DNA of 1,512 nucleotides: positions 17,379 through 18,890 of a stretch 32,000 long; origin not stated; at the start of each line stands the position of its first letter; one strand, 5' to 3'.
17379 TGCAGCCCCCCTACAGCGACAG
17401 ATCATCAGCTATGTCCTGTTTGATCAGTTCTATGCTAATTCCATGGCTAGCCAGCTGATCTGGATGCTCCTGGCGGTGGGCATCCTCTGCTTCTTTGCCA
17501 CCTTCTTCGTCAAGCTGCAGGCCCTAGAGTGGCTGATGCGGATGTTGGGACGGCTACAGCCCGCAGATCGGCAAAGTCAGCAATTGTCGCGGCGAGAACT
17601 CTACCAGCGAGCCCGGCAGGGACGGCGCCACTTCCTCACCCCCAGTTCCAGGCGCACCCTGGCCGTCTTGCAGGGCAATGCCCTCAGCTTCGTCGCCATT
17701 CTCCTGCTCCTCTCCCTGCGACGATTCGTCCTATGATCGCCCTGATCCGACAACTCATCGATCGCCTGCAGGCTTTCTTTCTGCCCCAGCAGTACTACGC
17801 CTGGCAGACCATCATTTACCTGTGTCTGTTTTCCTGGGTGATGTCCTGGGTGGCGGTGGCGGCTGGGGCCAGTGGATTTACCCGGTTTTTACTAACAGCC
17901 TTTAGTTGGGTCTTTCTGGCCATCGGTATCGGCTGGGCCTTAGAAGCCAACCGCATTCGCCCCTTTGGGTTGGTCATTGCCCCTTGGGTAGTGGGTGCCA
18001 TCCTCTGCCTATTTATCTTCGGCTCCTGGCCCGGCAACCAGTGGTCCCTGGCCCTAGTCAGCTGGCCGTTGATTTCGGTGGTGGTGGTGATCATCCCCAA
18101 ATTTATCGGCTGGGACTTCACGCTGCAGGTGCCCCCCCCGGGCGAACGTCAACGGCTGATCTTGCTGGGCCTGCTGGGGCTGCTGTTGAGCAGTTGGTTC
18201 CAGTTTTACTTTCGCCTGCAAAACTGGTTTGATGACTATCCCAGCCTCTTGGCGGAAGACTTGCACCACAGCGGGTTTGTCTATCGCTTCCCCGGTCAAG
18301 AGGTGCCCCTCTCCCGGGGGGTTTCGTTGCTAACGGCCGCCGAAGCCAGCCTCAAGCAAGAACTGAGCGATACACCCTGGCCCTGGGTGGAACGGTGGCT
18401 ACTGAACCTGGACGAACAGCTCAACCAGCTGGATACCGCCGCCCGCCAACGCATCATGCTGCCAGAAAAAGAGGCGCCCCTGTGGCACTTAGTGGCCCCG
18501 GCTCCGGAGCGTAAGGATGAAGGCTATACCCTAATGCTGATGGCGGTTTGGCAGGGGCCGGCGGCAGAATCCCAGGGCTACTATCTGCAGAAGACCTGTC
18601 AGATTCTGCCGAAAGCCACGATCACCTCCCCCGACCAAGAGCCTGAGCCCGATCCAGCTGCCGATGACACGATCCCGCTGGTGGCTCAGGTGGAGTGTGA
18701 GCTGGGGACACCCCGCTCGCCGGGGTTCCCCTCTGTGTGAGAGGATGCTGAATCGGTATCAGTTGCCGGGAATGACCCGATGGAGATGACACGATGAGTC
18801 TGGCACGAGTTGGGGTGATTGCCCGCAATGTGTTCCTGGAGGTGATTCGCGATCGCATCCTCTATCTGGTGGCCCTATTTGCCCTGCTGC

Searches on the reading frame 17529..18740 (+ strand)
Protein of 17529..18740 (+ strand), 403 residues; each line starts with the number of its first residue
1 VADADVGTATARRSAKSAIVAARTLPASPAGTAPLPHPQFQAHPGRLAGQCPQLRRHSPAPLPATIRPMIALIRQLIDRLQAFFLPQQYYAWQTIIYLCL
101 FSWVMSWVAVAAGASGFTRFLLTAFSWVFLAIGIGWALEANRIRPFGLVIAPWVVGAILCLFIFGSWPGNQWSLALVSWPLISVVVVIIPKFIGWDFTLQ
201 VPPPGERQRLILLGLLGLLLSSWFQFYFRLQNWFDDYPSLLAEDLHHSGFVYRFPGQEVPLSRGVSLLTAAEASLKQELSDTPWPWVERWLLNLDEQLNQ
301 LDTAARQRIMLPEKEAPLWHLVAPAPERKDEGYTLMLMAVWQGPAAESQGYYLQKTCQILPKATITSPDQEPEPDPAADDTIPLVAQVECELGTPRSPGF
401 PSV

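Call 109: search_protein_families(library=pfam, proteins=[window:17529-18740:+], max_evalue=0.00001)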
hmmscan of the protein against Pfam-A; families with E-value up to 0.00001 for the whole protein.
window:17529-18740:+ (403 aa): 1 family
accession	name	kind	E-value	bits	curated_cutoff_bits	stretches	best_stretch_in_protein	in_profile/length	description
PF17310.7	DUF5357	-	5.8e-78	262.2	25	1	70-391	4-319/322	Family of unknown function (DUF5357)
